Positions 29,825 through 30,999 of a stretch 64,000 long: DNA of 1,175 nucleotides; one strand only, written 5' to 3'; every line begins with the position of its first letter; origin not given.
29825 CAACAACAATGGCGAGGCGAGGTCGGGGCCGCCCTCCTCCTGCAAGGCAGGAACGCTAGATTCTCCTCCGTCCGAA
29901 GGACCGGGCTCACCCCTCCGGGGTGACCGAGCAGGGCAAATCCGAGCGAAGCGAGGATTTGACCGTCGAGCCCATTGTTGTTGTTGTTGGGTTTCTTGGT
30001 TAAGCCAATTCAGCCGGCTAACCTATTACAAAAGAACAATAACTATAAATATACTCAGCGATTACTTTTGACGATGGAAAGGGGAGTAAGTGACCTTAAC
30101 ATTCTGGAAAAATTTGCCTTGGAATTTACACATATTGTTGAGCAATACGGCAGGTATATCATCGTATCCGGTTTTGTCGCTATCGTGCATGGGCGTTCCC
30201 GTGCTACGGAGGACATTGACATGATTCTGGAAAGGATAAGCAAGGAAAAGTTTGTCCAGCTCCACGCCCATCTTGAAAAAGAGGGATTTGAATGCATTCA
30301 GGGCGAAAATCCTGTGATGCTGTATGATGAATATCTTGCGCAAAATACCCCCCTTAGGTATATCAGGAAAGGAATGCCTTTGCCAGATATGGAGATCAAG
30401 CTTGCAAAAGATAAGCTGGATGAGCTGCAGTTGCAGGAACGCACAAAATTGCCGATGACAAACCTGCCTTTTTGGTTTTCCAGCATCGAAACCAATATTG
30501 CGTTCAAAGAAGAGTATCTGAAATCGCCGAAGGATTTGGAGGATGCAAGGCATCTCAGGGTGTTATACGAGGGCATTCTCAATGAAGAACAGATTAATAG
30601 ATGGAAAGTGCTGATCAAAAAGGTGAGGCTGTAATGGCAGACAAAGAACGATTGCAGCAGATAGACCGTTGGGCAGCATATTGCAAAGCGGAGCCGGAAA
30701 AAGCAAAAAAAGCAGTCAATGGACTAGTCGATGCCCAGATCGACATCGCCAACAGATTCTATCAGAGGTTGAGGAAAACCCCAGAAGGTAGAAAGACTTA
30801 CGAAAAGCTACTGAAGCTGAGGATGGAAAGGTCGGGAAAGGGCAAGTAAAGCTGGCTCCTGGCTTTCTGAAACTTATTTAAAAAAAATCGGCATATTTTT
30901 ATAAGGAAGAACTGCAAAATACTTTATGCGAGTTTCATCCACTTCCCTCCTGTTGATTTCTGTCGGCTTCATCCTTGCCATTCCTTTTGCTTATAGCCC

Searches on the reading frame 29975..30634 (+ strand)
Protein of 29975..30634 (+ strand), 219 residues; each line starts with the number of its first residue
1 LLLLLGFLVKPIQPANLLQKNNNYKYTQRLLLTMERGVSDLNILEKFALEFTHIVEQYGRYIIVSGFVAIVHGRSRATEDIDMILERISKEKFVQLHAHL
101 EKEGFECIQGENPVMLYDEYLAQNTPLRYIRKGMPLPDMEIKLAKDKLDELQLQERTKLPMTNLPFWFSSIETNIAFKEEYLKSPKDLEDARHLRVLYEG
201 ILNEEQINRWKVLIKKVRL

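Call 13: search_protein_families(library=pfam, proteins=[window:29975-30634:+], max_evalue=0.01)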
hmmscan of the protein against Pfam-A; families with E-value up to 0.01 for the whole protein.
window:29975-30634:+ (219 aa): 0 families

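Call 66: search_protein_families(library=ncbifam, proteins=[window:30074-30634:+], max_evalue=0.01)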
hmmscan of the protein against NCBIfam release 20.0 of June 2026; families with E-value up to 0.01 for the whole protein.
window:30074-30634:+ (186 aa): 0 families

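Call 67: find_encoding_contigs(protein=window:30074-30634:+, flank=10000, max_places=6)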
Protein window:30074-30634:+ (186 aa): no gene with exactly this product is on record in the collection.

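Call 72: search_protein_families(library=padloc, proteins=[window:30074-30634:+], max_evalue=0.01)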
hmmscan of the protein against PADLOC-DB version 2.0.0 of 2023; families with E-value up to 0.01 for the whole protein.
window:30074-30634:+ (186 aa): 1 family
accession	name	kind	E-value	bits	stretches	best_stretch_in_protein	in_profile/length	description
PDLC04516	PDC-M21B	-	0.0011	16.7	1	41-78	47-84/234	-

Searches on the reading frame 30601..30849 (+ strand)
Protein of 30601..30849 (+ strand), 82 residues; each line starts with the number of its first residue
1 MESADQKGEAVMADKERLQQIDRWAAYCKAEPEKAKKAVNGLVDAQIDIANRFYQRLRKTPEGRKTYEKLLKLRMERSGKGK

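Call 13: search_protein_families(library=pfam, proteins=[window:30601-30849:+], max_evalue=0.01)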
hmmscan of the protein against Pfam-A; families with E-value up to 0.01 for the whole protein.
window:30601-30849:+ (82 aa): 0 families

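Call 66: search_protein_families(library=ncbifam, proteins=[window:30601-30849:+], max_evalue=0.01)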
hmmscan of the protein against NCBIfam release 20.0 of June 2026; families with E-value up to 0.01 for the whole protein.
window:30601-30849:+ (82 aa): 0 families

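Call 68: find_encoding_contigs(protein=window:30601-30849:+, flank=10000, max_places=6)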
Protein window:30601-30849:+ (82 aa): no gene with exactly this product is on record in the collection.

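Call 72: search_protein_families(library=padloc, proteins=[window:30601-30849:+], max_evalue=0.01)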
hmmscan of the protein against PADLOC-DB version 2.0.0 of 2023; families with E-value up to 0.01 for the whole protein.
window:30601-30849:+ (82 aa): 0 families
